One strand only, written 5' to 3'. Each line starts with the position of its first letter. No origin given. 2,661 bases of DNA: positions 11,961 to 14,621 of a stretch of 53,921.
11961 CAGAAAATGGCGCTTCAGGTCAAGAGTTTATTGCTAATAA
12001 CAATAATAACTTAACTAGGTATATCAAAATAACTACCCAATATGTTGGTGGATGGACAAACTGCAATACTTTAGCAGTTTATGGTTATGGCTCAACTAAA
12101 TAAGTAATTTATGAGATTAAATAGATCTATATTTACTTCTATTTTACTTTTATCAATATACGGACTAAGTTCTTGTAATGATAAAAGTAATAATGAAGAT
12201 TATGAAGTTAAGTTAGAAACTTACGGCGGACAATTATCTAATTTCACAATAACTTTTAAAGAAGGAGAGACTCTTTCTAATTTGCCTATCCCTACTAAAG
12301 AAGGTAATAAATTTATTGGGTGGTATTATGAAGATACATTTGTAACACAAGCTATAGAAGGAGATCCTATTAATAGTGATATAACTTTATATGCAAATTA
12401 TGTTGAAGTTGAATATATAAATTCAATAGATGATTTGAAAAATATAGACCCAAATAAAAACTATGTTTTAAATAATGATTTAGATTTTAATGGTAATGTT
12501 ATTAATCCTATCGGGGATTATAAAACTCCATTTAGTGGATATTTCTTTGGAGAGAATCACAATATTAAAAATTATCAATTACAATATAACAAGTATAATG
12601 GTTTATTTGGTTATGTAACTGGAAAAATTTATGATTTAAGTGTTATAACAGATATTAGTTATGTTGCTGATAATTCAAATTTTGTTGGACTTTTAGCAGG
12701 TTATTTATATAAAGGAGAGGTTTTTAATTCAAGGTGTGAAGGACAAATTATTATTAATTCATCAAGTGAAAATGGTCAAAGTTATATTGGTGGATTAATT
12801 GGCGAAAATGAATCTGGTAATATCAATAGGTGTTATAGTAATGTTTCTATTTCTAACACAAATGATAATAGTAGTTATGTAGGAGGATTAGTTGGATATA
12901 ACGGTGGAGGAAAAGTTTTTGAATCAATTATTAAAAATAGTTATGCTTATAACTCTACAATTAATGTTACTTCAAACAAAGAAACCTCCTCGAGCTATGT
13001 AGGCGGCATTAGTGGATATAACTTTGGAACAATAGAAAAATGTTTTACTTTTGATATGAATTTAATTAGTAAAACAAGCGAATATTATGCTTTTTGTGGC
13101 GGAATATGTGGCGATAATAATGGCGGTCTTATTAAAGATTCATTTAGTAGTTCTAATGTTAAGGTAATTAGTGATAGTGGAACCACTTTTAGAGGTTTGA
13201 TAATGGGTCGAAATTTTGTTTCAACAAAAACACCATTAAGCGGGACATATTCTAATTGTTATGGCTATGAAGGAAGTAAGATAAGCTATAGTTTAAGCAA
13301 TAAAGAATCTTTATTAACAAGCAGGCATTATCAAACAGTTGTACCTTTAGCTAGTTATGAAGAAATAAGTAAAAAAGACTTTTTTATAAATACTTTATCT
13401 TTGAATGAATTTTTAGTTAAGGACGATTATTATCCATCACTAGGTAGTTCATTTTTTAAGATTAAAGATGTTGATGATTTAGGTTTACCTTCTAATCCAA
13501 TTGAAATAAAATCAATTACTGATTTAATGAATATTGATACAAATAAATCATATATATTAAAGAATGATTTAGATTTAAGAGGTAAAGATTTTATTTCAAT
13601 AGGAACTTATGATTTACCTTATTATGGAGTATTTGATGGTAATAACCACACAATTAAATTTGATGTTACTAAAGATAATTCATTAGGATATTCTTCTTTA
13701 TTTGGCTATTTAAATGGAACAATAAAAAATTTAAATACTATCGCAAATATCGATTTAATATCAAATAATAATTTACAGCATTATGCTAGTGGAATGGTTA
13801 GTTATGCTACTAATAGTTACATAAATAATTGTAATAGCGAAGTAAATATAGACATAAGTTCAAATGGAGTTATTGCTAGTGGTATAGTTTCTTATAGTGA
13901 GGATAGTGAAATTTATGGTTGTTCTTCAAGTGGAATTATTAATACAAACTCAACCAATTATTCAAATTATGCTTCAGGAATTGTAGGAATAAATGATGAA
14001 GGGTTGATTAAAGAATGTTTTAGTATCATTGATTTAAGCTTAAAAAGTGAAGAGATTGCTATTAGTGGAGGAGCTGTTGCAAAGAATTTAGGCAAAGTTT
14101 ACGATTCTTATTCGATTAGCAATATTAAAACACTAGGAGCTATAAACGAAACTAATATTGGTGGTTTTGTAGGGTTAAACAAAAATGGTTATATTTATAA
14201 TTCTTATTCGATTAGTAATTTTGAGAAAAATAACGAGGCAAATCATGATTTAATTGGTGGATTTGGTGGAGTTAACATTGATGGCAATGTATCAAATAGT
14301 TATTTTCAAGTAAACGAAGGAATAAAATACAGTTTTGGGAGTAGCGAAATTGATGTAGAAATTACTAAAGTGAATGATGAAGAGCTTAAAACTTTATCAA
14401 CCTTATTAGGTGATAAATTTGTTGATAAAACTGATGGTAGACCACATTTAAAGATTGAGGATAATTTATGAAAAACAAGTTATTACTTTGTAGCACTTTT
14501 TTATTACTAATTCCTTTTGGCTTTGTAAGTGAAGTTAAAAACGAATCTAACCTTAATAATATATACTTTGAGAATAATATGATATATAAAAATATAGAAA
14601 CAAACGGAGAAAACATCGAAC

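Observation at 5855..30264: Mosaic paralog family of non-catalytic surface lipoproteins built from shuffled Big_2, LamG-like and CBM9-like modules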

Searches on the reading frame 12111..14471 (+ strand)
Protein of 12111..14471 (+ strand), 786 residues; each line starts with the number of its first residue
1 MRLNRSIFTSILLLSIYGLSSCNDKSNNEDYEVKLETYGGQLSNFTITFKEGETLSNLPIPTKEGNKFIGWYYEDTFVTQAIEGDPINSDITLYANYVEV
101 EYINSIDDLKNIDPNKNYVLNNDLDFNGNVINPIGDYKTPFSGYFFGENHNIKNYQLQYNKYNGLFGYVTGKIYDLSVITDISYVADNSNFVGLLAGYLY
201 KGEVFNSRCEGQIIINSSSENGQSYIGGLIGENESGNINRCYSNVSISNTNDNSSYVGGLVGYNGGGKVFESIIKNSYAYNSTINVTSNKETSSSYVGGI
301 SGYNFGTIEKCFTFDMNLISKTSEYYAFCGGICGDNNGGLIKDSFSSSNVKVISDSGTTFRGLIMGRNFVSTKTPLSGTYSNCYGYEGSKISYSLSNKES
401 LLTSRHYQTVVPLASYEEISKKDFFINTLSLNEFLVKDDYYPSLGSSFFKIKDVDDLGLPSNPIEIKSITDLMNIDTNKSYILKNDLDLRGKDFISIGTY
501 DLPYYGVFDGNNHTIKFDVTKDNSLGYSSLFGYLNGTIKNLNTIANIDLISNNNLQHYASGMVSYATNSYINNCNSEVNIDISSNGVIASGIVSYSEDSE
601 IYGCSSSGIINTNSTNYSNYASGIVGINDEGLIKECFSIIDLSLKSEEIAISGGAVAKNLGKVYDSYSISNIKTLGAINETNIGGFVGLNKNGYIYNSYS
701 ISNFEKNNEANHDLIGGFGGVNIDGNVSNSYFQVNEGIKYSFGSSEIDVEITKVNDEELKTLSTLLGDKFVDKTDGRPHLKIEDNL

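Call 9: search_protein_families(library=pfam, proteins=[window:12111-14471:+], max_evalue=0.001)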
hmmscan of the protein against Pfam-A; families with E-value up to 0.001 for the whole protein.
window:12111-14471:+ (786 aa): 2 families
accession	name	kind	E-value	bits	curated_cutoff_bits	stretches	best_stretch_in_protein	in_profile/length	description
PF07581.17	Glug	-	2.3e-11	43.8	20.5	1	254-284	2-27/28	The GLUG motif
PF09479.16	Flg_new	-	1.4e-10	41.5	27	1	31-95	1-64/65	Listeria-Bacteroides repeat domain (List_Bact_rpt)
